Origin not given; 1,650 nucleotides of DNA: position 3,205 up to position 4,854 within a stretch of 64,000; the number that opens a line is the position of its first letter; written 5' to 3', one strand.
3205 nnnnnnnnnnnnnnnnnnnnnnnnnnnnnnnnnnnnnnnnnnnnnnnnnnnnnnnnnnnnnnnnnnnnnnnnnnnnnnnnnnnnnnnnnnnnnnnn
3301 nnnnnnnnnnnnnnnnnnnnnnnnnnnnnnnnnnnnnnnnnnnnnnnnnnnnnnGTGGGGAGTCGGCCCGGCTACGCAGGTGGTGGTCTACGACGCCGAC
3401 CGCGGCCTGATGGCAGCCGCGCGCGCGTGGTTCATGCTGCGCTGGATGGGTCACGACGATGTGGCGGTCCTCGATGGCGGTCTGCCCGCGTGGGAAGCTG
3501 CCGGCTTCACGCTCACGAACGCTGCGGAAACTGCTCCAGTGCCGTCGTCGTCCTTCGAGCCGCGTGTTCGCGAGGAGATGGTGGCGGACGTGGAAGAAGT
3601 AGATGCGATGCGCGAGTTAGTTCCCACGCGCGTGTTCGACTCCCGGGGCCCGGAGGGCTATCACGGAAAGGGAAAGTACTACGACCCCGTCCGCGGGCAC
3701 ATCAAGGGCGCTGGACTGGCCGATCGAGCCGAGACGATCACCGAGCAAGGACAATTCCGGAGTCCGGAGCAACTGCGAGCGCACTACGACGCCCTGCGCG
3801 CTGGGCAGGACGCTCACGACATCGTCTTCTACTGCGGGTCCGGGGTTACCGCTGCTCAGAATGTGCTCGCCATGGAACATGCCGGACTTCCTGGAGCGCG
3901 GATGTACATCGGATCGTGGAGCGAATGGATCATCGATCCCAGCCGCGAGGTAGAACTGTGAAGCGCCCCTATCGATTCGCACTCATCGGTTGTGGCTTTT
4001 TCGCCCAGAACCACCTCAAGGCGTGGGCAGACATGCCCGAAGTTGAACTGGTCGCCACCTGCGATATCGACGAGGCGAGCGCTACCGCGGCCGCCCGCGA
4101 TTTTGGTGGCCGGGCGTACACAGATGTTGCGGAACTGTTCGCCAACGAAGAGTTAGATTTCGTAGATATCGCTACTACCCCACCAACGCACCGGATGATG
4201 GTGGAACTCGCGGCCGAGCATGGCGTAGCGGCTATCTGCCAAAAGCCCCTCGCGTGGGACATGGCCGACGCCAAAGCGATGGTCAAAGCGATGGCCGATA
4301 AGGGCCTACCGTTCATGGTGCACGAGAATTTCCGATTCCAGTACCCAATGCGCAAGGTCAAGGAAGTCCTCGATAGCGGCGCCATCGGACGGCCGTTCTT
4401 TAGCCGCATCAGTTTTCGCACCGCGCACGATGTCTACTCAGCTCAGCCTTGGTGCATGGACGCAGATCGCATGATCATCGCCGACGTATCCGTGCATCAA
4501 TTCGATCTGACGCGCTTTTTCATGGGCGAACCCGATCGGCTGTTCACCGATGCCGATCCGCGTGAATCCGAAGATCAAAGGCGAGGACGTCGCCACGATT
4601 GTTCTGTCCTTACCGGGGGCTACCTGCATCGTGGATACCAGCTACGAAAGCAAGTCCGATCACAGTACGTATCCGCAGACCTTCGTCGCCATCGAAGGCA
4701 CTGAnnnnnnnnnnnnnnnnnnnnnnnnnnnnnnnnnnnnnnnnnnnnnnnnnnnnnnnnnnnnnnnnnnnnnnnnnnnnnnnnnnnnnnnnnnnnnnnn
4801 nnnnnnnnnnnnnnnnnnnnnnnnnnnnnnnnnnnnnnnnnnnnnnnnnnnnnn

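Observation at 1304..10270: Two dihydroxy-acid dehydratase paralogues in direct orientation bracket a 5.5 kb sugar-acid-catabolism-like cassette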

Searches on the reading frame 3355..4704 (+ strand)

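Call 4: search_protein_families(library=ncbifam, proteins=[window:3355-4704:+])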
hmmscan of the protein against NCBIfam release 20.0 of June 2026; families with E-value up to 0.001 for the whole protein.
window:3355-4704:+ (449 aa): 9 families
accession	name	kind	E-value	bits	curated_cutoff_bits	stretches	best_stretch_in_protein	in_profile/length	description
TIGR04380.1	myo_inos_iolG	equivalog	3.8e-28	98.3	355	1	207-400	3-196/330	inositol 2-dehydrogenase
NF040723.1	UDP-GlcNAcDh_Arch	equivalog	1.4e-24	87.1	450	1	207-392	2-179/302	UDP-N-acetylglucosamine 3-dehydrogenase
NF052479.1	LevoglcsnDh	equivalog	2.1e-19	69.5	650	1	206-394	4-206/386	levoglucosan dehydrogenase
NF041392.1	XylDh_Gfo6_Halo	equivalog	5.8e-17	61.5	350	1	202-391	13-213/350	D-xylose 1-dehydrogenase Gfo6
NF052679.1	InsChiInosDhIolG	equivalog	6.9e-15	54.9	540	1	207-392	4-187/343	bifunctional inositol 2-dehydrogenase/D-chiro-inositol 1-dehydrogenase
NF058563.1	BT_2159_fam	equivalog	1.8e-07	30.5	650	1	207-389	2-182/350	disaccharide 3-dehydrogenase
NF058561.1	BT_2158_fam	equivalog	2.1e-07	29.9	750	1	210-345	40-175/487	glycoside 3-dehydrogenase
NF008607.0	PRK11579.1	subfamily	6.5e-07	28.6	330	1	207-354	6-152/346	oxidoreductase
NF007574.0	PRK10206.1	equivalog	1.7e-06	27.4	352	1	256-396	55-193/345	oxidoreductase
